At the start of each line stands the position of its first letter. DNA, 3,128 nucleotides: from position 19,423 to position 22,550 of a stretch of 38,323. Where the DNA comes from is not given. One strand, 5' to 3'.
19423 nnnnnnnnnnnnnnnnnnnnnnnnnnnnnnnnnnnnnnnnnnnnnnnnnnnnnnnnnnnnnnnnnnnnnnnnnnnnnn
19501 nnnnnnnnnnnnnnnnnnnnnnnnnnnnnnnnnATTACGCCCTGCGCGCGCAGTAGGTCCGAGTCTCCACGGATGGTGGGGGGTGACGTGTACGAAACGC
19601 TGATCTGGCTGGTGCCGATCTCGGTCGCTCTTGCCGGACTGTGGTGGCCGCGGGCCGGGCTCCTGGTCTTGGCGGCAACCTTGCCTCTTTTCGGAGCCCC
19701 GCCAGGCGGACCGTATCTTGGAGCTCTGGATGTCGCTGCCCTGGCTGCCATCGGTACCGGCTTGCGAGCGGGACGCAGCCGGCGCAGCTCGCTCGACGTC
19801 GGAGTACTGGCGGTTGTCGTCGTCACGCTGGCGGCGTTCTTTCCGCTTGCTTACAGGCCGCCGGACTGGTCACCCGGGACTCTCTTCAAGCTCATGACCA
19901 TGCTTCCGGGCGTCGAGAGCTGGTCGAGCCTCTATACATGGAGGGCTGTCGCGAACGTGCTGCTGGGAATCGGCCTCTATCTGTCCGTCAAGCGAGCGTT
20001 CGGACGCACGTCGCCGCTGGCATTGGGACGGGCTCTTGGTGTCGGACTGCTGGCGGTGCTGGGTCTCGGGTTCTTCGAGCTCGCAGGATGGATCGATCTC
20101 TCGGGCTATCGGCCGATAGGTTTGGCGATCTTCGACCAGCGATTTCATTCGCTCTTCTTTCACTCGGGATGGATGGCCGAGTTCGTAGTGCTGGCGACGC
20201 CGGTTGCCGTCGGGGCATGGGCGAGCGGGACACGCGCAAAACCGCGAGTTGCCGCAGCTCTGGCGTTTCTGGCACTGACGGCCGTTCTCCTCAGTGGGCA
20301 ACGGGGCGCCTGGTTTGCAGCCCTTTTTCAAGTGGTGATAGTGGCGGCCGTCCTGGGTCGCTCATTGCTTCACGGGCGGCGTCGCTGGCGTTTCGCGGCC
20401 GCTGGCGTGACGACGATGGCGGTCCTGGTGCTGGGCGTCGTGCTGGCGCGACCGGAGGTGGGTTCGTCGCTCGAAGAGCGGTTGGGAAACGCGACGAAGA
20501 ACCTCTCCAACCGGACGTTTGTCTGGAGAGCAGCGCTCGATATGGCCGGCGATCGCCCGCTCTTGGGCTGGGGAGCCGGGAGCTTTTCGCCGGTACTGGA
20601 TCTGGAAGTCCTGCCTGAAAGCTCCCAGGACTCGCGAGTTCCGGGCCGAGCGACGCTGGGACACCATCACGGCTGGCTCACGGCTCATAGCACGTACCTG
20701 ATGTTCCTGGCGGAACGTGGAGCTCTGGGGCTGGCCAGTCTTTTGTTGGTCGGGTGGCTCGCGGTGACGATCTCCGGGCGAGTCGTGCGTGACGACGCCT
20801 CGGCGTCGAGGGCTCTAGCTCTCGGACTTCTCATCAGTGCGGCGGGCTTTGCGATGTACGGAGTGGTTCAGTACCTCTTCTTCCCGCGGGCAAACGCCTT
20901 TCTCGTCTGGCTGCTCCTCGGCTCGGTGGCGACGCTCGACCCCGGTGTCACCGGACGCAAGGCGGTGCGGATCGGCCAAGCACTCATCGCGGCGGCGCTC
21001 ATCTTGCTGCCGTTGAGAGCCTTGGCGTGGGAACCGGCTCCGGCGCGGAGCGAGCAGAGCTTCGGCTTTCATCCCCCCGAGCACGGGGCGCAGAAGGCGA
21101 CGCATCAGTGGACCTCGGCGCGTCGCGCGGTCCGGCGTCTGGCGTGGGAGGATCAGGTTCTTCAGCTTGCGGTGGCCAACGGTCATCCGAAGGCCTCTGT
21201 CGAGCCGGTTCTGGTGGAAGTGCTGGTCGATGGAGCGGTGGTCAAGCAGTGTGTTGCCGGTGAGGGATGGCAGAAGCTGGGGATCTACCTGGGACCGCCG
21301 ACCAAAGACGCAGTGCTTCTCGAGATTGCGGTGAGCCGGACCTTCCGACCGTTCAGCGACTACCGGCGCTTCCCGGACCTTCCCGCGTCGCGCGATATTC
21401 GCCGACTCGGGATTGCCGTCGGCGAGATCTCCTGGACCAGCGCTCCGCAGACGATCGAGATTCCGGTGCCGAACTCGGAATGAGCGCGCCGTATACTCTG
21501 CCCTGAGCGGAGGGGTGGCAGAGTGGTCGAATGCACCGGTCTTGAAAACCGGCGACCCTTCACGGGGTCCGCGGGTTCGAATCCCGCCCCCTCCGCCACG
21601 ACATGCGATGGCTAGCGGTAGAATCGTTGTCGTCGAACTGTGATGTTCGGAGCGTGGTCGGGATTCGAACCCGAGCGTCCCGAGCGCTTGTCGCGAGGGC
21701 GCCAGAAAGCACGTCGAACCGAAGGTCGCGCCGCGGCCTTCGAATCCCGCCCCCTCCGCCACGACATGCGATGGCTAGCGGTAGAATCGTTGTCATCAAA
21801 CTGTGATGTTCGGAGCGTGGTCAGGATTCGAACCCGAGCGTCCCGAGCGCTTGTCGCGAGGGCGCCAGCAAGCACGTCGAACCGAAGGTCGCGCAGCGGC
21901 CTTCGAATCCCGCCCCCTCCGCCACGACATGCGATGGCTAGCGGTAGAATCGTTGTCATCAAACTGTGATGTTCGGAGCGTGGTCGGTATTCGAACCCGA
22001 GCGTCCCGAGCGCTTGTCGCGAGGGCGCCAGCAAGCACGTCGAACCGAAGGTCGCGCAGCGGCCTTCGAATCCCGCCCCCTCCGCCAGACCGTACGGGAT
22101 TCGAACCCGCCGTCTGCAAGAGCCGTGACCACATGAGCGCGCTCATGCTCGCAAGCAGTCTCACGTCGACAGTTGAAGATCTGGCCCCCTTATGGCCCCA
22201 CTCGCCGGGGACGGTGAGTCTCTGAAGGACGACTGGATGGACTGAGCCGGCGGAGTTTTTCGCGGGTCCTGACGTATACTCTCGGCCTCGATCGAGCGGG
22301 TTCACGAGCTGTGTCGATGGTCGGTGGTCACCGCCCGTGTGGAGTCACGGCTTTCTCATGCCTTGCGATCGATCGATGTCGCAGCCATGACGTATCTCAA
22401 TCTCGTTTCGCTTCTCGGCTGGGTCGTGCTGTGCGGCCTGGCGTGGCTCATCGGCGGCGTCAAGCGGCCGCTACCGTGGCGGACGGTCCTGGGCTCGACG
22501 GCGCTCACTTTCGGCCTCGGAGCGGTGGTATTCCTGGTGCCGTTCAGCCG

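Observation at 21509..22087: Intact tRNA-Ser(UGA) followed by three 163-bp tandem units, each ending in an exact copy of the tRNA's last 23 nt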

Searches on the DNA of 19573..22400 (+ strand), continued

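Call 79: search_with_rna_model(model_id=R1, sources=[window, L002, L003, L004, L005, L006, L007, L008, L009, L010, L011, L012, L013, L014, L015, L016, L017, L018, L019, L020, L022, L023, L024, L025, L026, L027], max_evalue=10)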
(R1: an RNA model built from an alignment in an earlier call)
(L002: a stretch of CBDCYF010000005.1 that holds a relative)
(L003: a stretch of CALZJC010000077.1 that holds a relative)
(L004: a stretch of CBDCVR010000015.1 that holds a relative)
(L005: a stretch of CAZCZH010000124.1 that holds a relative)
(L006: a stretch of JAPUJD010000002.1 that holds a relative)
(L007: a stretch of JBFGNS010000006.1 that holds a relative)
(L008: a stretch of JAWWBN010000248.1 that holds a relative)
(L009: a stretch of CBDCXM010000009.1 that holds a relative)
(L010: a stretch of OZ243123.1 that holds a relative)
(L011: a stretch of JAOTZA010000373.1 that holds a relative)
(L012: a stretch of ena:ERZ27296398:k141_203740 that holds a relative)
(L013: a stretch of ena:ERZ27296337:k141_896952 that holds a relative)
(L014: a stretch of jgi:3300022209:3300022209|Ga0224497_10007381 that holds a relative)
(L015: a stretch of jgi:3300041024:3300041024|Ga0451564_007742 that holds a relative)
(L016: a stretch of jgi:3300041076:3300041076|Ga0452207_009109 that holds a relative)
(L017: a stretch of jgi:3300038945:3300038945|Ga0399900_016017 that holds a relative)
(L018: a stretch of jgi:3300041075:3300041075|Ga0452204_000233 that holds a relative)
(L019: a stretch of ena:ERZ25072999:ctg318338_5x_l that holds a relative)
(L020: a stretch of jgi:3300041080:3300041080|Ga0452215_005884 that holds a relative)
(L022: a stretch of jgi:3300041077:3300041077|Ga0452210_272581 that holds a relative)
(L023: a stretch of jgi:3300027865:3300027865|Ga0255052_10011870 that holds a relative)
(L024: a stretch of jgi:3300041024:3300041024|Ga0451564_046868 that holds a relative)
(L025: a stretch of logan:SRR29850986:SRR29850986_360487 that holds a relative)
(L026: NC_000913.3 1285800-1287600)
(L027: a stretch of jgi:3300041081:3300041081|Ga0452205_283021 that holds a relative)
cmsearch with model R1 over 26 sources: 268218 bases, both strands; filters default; matches with E-value up to 10: 49.
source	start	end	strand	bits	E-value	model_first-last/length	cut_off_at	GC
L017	7151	7255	+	122.2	3.5e-27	1-106/106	no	0.71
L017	7311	7415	+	118.6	2.8e-26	1-106/106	no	0.74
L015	7134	7272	-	91.8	1e-19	1-106/106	no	0.64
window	21655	21761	+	91.7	1.1e-19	1-106/106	no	0.7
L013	12082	12188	+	91.7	1.1e-19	1-106/106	no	0.7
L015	6939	7078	-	87.2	1.3e-18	1-106/106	no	0.66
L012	15748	15854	+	86.2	2.4e-18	1-106/106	no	0.69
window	21818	21924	+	86.2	2.4e-18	1-106/106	no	0.69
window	21981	22087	+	84.9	4.9e-18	1-106/106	no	0.69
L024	6060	6230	+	83.7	9.7e-18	1-106/106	no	0.65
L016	7070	7212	+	77.6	3.1e-16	1-106/106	no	0.68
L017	7472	7637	+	66.3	1.7e-13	1-106/106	no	0.65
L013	12245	12311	+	54.2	1.6e-10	1-65/106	3'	0.67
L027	2614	2689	+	48.4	4.3e-09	1-77/106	3'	0.64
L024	422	488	+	26.3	0.0011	19-88/106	no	0.73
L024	6287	6392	+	22.5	0.0092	1-106/106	no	0.66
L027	2465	2550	-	19.3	0.058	1-106/106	no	0.66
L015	7335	7420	+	17.9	0.13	1-106/106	no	0.63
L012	15598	15683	-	17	0.21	1-106/106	no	0.67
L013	11932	12017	-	17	0.21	1-106/106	no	0.67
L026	1089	1207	-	16.9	0.21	1-106/106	no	0.63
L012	15661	15691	+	16.7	0.24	1-106/106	no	0.74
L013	11995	12025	+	16.7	0.24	1-106/106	no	0.74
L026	1564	1682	-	16.5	0.28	1-106/106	no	0.58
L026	1267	1385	-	16.4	0.29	1-106/106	no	0.64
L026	911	1029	-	16.3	0.3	1-106/106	no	0.63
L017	7004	7086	-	16.2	0.32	1-106/106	no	0.66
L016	6982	7012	+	16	0.37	1-106/106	no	0.74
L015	7327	7357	-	16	0.37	1-106/106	no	0.74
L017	7064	7094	+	16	0.37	1-106/106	no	0.74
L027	2528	2558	+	16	0.37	1-106/106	no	0.74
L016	6919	7004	-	15.9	0.38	1-106/106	no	0.66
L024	5911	6002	+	15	0.64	1-106/106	no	0.62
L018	5974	6004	+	14.3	0.94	1-106/106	no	0.68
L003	8362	8426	-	14.2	0.99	1-106/106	no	0.72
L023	4777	4868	+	13.8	1.2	1-106/106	no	0.63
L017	10148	10254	+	13.6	1.4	1-106/106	no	0.66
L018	5922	5996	-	13.2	1.8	1-106/106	no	0.63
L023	4332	4429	-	13.1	1.9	1-106/106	no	0.65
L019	5853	5943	+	12.8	2.2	1-106/106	no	0.65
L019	5850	5935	-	12.5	2.6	1-106/106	no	0.63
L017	7197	7294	-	12.2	3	1-106/106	no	0.65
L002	7210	7307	+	12.1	3.2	1-106/106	no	0.69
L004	8436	8595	-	12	3.4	1-106/106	no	0.74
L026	1445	1531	-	10.9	6.3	1-106/106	no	0.59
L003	10576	10636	-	10.6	7.7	1-106/106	no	0.79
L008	455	497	+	10.5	8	1-106/106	no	0.84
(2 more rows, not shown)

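Call 80: search_with_rna_model(model_id=R1, source=L026, max_evalue=10, show_alignments=2)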
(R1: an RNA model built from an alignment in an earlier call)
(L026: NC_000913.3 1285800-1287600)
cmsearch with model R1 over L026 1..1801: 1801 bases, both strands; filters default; matches with E-value up to 10: 5.
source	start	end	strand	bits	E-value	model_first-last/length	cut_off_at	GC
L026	1089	1207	-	16.9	0.0014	1-106/106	no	0.63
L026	1564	1682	-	16.5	0.0019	1-106/106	no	0.58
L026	1267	1385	-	16.4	0.002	1-106/106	no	0.64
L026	911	1029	-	16.3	0.002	1-106/106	no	0.63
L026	1445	1531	-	10.9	0.042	1-106/106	no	0.59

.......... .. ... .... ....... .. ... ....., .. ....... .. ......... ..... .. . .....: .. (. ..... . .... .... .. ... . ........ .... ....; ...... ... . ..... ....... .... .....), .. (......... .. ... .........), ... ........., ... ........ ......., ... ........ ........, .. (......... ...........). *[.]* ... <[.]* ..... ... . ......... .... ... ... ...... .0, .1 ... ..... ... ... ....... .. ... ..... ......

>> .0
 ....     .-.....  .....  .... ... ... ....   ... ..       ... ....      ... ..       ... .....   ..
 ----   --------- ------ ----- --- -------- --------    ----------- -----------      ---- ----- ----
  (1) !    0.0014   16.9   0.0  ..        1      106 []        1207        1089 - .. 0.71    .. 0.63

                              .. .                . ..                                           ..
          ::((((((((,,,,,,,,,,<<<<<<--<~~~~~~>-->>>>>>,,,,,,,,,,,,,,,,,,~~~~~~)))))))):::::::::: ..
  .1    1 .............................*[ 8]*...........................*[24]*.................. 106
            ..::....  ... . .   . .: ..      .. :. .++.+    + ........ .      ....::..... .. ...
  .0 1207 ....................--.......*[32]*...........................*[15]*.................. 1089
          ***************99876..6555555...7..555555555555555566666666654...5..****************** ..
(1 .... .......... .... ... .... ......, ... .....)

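Call 82: build_rna_model(alignment_id=A2, structure=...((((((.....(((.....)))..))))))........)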
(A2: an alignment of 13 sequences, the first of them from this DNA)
Model R2 built from alignment A2 (13 sequences, 41 columns); structure: as given.
model positions 37; base pairs 9; branch points 0; effective number of sequences 13; information 1.049 bits per position. Calibrated on 0.2 Mb of random sequence (short: E-values are rough).
structure used (alignment columns):
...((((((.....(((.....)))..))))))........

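Call 83: search_with_rna_model(model_id=R2, sources=[window, L002, L003, L004, L005, L006, L007, L008, L009, L010, L011, L012, L014, L015, L016, L017, L018, L019, L020, L022, L023, L024, L025, L026, L027], max_evalue=5, make_alignment=true)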
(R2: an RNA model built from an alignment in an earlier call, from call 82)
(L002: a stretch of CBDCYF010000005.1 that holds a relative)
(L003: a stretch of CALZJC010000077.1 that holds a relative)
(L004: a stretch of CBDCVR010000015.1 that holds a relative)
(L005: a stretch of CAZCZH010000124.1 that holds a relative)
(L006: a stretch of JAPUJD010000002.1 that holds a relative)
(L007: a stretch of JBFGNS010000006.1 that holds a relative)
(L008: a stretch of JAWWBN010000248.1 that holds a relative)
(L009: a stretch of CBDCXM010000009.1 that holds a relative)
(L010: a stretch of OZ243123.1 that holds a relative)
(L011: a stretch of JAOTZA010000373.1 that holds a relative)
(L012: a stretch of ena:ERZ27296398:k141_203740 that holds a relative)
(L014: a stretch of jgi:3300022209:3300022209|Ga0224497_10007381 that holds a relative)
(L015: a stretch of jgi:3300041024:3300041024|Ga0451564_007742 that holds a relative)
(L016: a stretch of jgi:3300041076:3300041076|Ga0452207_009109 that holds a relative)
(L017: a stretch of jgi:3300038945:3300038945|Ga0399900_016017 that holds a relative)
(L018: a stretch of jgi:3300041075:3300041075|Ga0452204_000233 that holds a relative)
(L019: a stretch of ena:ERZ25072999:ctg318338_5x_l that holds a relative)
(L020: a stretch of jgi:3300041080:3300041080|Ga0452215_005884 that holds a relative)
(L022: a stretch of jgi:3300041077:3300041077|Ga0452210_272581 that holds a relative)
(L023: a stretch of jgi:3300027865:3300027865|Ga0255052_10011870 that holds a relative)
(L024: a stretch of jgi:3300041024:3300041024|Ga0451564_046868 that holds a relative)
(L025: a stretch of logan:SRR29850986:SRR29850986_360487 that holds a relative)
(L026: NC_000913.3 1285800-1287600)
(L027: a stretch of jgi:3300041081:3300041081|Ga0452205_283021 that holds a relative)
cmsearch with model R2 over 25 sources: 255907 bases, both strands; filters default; matches with E-value up to 5: 42.
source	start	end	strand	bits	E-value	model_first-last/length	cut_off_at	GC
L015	7152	7188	-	50.3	2.6e-10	1-37/37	no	0.59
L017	7328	7364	+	49.8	3.6e-10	1-37/37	no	0.76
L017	7489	7525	+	49.2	5.1e-10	1-37/37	no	0.7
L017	7168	7204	+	49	5.7e-10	1-37/37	no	0.73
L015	7220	7256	-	48.2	9.6e-10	1-37/37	no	0.7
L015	7025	7061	-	48.1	1e-09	1-37/37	no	0.73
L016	7158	7194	+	46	3.5e-09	1-37/37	no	0.65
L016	7087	7123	+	45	6.6e-09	1-37/37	no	0.68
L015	6957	6993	-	44.5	8.8e-09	1-37/37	no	0.62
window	21673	21710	+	40.8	8.2e-08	1-37/37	no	0.71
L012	15766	15803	+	40.8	8.2e-08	1-37/37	no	0.71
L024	6140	6179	+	35.7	1.8e-06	1-37/37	no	0.68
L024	6082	6118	+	35.2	2.3e-06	1-37/37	no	0.68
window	21836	21873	+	34.6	3.5e-06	1-37/37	no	0.74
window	21999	22036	+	34.6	3.5e-06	1-37/37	no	0.74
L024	6308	6344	+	32.3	1.4e-05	1-37/37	no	0.59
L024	421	456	+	29.5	7.4e-05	1-37/37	no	0.67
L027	2630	2666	+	29.3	8.3e-05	1-37/37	no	0.7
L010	2041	2082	-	21.4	0.0099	1-37/37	no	0.69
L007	7162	7218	+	15.1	0.44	1-37/37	no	0.82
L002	9359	9383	-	15.1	0.45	1-37/37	no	0.64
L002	426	458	+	15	0.48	1-37/37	no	0.73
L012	18201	18225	-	14.7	0.56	1-37/37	no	0.68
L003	9143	9176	-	14.5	0.62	1-37/37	no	0.71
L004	2290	2305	+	14.4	0.69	9-24/37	no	0.81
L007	8655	8691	+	13.5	1.2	1-37/37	no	0.78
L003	3517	3535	-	13.4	1.2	1-37/37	no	0.53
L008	1828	1872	+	13.2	1.4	1-37/37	no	0.76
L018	3717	3771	-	13.2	1.4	1-37/37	no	0.62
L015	2936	2956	-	13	1.6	1-37/37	no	0.57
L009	3037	3063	-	12.7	1.9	1-37/37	no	0.67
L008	1666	1723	+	12.2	2.5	1-37/37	no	0.74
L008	2264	2299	-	12.1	2.7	1-37/37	no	0.64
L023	704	752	-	11.7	3.4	1-37/37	no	0.59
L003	5104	5141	+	11.6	3.7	1-37/37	no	0.79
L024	1769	1838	-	11.4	4.1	1-37/37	no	0.56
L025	323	346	-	11.4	4.2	5-28/37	no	0.83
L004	11104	11131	-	11.2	4.7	1-37/37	no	0.79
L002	5453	5482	+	11.1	4.9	1-37/37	no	0.67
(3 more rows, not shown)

Alignment A3: 42 matches aligned to the model, 85 columns, each read 5' to 3' on its own strand. Consensus structure (alignment columns), stored with it:
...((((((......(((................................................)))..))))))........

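Call 97: search_with_rna_model(model_id=R1, sources=[window, L012, L015, L016, L017, L024, L027], max_evalue=1e-8, make_alignment=true)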
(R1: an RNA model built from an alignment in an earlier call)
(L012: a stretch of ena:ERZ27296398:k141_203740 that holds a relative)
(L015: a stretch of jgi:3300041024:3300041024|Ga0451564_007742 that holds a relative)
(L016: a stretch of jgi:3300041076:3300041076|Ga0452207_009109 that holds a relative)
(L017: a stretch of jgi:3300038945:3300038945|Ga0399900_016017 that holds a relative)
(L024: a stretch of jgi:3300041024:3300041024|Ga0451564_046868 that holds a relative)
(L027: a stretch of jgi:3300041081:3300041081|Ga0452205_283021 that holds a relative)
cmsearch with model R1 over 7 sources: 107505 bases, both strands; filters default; matches with E-value up to 1e-8: 12.
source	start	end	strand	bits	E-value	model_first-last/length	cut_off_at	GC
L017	7151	7255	+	122.2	1.4e-27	1-106/106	no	0.71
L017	7311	7415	+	118.6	1.1e-26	1-106/106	no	0.74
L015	7134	7272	-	91.8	4.1e-20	1-106/106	no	0.64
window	21655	21761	+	91.7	4.3e-20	1-106/106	no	0.7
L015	6939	7078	-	87.2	5.4e-19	1-106/106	no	0.66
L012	15748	15854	+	86.2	9.4e-19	1-106/106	no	0.69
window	21818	21924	+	86.2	9.6e-19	1-106/106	no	0.69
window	21981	22087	+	84.9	2e-18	1-106/106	no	0.69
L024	6060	6230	+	83.7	3.9e-18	1-106/106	no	0.65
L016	7070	7212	+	77.6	1.2e-16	1-106/106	no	0.68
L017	7472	7637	+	66.3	7e-14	1-106/106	no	0.65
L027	2614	2689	+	48.4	1.7e-09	1-77/106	3'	0.64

Alignment A4: 12 matches aligned to the model, 290 columns, each read 5' to 3' on its own strand. Consensus structure (alignment columns), stored with it:
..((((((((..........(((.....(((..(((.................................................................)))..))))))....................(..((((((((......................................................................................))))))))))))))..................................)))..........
